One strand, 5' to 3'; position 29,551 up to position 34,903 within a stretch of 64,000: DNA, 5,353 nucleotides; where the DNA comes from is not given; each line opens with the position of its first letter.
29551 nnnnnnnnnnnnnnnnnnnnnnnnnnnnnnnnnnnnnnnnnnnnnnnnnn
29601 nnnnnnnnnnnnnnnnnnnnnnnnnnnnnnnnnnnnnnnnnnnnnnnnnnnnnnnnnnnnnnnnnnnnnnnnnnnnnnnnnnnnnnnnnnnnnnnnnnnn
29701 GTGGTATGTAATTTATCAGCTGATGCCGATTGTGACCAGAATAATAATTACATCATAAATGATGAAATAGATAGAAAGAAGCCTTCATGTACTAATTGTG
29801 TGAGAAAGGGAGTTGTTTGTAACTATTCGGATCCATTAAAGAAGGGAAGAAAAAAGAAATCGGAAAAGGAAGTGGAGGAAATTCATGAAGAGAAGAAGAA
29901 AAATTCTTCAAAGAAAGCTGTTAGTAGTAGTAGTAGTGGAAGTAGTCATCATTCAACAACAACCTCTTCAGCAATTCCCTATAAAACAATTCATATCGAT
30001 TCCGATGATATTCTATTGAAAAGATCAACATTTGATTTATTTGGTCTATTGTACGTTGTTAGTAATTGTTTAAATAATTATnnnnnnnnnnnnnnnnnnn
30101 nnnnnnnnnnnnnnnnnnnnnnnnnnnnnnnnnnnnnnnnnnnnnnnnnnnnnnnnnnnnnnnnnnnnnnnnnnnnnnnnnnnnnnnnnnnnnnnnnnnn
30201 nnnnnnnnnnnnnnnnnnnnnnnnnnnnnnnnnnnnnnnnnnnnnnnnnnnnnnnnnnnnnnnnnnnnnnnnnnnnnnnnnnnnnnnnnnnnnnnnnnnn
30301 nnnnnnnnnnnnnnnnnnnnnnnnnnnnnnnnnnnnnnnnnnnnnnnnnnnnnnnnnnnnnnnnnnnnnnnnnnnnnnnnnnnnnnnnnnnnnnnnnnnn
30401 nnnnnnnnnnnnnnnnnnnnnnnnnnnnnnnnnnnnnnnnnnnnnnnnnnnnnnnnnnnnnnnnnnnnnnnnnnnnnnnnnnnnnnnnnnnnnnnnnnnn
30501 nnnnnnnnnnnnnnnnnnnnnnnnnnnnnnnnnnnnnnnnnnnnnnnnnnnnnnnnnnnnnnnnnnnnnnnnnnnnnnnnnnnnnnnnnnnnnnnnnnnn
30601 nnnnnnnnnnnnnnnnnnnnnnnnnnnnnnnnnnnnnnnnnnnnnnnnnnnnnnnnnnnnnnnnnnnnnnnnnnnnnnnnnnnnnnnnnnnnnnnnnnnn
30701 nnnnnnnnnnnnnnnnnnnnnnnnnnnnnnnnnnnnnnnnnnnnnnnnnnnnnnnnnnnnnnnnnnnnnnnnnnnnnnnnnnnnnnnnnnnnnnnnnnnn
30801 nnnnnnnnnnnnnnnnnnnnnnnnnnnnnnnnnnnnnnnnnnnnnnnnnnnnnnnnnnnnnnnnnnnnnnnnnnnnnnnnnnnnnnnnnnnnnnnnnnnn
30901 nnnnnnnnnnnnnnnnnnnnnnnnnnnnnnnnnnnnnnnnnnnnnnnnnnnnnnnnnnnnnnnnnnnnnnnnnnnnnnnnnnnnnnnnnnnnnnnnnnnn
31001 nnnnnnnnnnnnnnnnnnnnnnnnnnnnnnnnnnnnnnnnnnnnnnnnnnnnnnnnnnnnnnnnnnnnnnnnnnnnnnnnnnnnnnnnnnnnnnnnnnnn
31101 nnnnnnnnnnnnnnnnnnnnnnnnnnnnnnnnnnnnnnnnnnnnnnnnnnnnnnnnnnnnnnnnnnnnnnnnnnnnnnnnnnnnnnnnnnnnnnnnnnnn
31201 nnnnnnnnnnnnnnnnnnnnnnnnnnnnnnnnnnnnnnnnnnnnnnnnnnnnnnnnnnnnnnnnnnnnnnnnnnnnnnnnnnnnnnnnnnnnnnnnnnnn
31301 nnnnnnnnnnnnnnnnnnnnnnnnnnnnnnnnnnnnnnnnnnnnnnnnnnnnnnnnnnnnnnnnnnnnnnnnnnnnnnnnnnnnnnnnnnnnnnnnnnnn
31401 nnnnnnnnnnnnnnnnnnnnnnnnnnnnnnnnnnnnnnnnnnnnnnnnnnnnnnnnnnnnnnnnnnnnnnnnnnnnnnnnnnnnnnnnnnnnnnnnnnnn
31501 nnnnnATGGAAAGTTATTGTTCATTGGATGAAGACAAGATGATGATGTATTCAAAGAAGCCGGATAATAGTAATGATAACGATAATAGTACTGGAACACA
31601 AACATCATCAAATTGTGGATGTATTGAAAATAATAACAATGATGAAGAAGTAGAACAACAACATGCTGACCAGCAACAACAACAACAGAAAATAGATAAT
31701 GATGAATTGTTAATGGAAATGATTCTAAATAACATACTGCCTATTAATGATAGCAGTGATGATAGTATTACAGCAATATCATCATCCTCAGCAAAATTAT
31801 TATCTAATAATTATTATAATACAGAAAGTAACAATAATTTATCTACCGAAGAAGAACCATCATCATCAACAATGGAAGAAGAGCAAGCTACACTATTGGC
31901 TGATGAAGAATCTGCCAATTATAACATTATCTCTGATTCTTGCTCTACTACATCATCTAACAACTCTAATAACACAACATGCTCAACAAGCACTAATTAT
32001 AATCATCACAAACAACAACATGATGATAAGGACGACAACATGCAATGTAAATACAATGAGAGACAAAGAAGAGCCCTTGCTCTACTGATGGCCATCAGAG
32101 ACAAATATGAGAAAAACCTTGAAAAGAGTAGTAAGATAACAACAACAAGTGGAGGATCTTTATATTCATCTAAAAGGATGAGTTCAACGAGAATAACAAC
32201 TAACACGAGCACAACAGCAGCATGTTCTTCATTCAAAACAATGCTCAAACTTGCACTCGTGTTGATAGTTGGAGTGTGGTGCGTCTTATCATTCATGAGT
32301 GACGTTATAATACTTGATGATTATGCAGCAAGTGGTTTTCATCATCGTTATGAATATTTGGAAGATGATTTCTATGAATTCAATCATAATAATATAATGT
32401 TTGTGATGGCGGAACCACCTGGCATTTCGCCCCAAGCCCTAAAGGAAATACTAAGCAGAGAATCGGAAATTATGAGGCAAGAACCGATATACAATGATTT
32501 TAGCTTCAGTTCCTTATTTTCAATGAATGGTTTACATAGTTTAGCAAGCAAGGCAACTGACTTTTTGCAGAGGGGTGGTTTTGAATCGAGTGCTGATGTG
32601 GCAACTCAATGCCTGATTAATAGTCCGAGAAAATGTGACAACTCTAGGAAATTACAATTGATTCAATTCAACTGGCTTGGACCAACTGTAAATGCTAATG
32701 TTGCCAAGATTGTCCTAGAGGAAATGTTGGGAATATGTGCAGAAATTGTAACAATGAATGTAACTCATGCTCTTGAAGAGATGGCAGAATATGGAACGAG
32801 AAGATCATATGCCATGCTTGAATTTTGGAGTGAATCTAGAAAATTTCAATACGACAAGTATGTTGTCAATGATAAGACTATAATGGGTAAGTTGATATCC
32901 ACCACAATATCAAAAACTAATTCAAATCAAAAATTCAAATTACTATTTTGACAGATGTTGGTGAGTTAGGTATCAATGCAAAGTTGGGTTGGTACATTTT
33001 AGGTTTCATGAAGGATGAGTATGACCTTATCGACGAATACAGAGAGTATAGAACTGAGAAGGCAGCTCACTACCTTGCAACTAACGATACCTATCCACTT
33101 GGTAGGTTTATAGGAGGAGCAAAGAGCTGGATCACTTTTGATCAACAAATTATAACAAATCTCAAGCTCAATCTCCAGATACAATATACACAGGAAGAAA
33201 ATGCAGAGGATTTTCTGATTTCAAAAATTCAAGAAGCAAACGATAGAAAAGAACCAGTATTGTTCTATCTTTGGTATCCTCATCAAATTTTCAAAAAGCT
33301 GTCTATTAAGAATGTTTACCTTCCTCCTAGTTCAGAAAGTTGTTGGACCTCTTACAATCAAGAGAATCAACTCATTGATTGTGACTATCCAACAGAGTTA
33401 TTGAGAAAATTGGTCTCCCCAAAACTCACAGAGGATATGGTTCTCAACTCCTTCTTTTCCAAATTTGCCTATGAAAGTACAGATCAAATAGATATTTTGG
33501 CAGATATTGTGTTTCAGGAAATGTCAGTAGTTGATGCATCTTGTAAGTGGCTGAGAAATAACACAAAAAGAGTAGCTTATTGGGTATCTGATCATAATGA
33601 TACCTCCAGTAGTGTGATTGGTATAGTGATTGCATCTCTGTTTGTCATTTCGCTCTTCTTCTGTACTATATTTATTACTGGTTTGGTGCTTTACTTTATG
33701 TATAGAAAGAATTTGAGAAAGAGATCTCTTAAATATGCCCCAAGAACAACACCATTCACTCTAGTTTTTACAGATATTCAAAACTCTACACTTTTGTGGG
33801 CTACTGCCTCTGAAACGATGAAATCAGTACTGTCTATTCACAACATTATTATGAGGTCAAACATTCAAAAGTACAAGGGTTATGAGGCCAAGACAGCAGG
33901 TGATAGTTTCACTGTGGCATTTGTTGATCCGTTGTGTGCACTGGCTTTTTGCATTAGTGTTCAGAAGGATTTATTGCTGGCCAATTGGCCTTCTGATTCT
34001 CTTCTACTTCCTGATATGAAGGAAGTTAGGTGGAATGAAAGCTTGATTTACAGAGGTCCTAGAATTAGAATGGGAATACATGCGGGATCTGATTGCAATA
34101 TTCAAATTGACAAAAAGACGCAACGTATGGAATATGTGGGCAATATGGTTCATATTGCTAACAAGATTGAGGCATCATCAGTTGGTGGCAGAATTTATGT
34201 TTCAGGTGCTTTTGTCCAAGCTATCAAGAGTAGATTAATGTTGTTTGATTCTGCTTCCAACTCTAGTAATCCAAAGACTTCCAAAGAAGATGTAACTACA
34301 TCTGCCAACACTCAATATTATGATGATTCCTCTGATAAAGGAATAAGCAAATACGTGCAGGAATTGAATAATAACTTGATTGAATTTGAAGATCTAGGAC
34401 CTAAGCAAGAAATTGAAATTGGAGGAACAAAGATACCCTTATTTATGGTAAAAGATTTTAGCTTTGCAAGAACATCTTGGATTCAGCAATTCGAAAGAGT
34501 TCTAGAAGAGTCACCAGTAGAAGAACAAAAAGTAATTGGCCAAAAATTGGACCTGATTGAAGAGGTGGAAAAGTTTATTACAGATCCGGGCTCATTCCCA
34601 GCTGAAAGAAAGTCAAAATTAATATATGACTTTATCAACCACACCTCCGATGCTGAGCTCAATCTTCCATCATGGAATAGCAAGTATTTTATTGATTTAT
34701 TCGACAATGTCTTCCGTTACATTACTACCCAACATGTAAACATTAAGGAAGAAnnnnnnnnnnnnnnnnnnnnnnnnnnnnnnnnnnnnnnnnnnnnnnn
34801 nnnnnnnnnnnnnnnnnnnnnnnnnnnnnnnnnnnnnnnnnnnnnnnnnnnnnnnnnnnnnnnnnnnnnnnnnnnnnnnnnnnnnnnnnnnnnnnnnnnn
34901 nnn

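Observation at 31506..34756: Receptor-type homodimeric class III adenylyl cyclase with an N-in, two-TM, large-ectodomain topology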

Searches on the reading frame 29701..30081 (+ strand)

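Call 47: search_protein_families(library=pfam, proteins=[window:29701-30081:+], max_evalue=0.001)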
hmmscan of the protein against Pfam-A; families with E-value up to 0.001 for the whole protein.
window:29701-30081:+ (127 aa): 1 family
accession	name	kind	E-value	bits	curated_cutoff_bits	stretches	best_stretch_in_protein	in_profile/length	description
PF00172.23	Zn_clus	-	0.0003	21.3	21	1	24-48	14-38/39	Fungal Zn(2)-Cys(6) binuclear cluster domain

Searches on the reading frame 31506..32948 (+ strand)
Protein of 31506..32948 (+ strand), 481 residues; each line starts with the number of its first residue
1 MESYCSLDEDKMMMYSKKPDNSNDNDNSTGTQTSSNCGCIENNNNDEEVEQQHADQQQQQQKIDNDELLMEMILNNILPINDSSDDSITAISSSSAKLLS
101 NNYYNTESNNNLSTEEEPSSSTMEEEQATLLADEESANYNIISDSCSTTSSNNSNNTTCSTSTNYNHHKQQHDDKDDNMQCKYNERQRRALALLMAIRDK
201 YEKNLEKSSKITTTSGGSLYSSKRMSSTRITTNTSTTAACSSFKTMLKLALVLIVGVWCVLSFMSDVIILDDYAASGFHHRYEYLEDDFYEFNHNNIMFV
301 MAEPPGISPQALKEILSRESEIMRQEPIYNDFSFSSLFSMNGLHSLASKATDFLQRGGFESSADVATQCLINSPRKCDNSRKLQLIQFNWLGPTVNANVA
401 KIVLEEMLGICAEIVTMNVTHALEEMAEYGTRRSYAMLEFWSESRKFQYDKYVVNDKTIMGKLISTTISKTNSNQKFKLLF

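Call 4: search_protein_families(library=pfam, proteins=[window:31506-32948:+], max_evalue=1)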
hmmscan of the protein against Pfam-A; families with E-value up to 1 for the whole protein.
window:31506-32948:+ (481 aa): 1 family
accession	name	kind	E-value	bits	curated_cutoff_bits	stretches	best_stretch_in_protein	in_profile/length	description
PF03469.19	XH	-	0.029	14.8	22.2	1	406-442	69-105/131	XH domain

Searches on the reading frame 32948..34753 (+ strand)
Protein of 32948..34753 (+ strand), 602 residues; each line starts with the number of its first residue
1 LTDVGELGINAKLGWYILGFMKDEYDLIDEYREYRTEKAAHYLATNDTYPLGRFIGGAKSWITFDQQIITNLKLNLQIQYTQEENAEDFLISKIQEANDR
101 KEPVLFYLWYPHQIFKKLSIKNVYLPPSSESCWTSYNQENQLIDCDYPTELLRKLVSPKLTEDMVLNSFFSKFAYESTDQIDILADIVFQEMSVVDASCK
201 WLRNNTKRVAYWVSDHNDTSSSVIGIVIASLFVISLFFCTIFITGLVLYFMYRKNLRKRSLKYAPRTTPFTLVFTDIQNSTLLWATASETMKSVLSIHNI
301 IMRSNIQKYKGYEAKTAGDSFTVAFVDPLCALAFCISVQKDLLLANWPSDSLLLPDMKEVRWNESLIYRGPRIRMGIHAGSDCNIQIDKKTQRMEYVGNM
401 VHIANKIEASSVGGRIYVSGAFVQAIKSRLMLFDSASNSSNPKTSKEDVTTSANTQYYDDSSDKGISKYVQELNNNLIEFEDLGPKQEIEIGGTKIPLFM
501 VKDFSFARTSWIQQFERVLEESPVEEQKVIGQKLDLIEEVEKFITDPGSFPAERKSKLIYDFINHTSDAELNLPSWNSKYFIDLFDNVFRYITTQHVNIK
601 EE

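Call 4: search_protein_families(library=pfam, proteins=[window:32948-34753:+], max_evalue=1)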
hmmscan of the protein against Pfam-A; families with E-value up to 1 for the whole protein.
window:32948-34753:+ (602 aa): 2 families
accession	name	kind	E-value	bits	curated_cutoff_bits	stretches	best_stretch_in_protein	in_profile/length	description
PF00211.25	Guanylate_cyc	-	9.9e-17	61.6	21.9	1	264-430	3-159/183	Adenylate and Guanylate cyclase catalytic domain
PF04069.17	OpuAC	-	1.5e-06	28.5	21.2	1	5-203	80-256/257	Substrate binding domain of ABC-type glycine betaine transport system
